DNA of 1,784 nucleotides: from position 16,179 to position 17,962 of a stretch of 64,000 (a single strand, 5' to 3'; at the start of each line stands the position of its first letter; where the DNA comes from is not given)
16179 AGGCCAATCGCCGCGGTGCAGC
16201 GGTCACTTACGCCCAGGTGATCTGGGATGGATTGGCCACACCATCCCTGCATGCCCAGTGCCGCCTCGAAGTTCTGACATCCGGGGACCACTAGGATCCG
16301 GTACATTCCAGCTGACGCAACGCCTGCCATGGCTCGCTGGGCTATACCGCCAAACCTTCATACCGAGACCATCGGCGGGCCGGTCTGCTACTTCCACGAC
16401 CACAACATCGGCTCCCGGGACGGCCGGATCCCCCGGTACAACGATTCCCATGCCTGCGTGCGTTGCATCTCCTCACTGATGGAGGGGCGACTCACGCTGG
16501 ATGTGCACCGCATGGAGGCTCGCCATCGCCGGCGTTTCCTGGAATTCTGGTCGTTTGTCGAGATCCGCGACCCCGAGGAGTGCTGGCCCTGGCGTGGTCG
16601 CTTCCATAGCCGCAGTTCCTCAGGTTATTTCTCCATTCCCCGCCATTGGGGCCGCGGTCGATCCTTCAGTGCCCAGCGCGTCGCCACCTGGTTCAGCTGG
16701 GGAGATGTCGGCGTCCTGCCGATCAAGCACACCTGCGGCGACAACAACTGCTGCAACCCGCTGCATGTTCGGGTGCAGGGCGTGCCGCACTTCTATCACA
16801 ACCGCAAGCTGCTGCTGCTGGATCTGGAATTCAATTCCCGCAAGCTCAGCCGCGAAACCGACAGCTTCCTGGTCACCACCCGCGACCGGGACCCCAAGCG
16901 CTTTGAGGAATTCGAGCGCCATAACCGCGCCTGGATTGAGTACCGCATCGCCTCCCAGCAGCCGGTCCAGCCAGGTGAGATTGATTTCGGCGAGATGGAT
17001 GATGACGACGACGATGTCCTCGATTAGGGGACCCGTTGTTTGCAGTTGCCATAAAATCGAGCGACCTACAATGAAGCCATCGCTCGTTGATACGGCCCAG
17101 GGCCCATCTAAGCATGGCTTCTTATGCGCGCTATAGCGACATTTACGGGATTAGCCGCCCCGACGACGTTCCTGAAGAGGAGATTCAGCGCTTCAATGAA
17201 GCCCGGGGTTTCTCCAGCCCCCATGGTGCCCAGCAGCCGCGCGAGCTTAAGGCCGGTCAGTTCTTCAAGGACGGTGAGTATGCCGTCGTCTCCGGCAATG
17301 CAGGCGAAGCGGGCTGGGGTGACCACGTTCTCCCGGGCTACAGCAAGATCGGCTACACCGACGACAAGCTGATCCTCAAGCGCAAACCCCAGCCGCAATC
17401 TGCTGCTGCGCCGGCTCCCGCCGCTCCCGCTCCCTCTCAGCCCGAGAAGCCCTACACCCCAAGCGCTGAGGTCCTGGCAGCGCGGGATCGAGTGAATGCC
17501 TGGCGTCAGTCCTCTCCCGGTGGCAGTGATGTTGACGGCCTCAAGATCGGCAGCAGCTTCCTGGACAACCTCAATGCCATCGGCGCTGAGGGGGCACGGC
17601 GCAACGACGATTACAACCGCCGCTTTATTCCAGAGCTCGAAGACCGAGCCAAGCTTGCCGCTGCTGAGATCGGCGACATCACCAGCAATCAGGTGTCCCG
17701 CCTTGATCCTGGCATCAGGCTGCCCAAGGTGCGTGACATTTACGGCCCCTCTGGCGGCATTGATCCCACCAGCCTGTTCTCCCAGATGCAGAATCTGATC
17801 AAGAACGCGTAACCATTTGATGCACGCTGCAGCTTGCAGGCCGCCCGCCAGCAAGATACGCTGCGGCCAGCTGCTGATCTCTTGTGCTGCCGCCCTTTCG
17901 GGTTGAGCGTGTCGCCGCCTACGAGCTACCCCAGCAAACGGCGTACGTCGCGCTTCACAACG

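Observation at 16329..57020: Unusually high density of selfish genetic elements in one phage genome segment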

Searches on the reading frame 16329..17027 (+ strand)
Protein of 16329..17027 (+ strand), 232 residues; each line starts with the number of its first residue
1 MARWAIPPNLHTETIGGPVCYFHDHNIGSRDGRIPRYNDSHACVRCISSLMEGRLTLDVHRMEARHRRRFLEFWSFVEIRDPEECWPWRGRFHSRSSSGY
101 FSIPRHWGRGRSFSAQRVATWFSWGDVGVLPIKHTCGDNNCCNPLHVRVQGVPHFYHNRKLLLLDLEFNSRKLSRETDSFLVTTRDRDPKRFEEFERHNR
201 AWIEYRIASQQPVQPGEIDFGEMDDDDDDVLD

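Call 6: search_protein_families(library=pfam, proteins=[window:16329-17027:+], max_evalue=0.01)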
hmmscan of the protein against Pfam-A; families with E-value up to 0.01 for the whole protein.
window:16329-17027:+ (232 aa): 0 families

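Call 8: search_protein_families(library=phrogs, proteins=[window:16329-17027:+], max_evalue=0.01)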
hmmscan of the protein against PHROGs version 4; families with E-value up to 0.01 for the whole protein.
window:16329-17027:+ (232 aa): 4 families
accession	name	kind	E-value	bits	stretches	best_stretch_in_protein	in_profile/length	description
phrog_1872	-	DNA, RNA and nucleotide metabolism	1.6e-14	55.2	1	62-147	11-97/166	endonuclease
phrog_826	-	DNA, RNA and nucleotide metabolism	2.6e-10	41.3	1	59-149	59-148/281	HNH endonuclease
phrog_3593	-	DNA, RNA and nucleotide metabolism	1.5e-08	35.5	1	41-149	27-130/210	HNH endonuclease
phrog_4842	-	DNA, RNA and nucleotide metabolism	0.00019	22.3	1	72-150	66-138/154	HNH endonuclease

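Call 37: search_protein_families(library=pfam, proteins=[window:16329-17027:+], max_evalue=1)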
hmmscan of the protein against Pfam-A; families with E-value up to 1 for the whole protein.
window:16329-17027:+ (232 aa): 1 family
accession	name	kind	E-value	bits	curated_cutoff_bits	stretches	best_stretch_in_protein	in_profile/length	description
PF05551.17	zf-His_Me_endon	-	0.022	15.4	27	1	132-149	67-84/131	Zinc-binding loop region of homing endonuclease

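Call 38: search_protein_families(library=ncbifam, proteins=[window:16329-17027:+], max_evalue=1)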
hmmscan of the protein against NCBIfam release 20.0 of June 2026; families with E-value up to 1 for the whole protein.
window:16329-17027:+ (232 aa): 0 families

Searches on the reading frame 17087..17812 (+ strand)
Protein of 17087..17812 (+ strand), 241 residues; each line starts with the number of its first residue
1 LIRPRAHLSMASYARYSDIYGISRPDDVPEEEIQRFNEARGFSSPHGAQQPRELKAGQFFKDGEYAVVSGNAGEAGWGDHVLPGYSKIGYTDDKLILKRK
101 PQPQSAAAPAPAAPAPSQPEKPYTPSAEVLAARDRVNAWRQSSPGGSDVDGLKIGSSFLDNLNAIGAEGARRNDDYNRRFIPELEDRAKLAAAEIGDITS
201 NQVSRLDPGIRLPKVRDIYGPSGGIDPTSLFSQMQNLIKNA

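Call 6: search_protein_families(library=pfam, proteins=[window:17087-17812:+], max_evalue=0.01)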
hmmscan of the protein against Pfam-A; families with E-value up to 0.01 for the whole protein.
window:17087-17812:+ (241 aa): 0 families

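Call 8: search_protein_families(library=phrogs, proteins=[window:17087-17812:+], max_evalue=0.01)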
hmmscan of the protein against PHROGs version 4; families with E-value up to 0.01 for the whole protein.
window:17087-17812:+ (241 aa): 0 families

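Call 72: search_protein_families(library=phrogs, proteins=[window:17087-17812:+], max_evalue=0.01)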
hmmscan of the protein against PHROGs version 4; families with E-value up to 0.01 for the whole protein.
window:17087-17812:+ (241 aa): 0 families
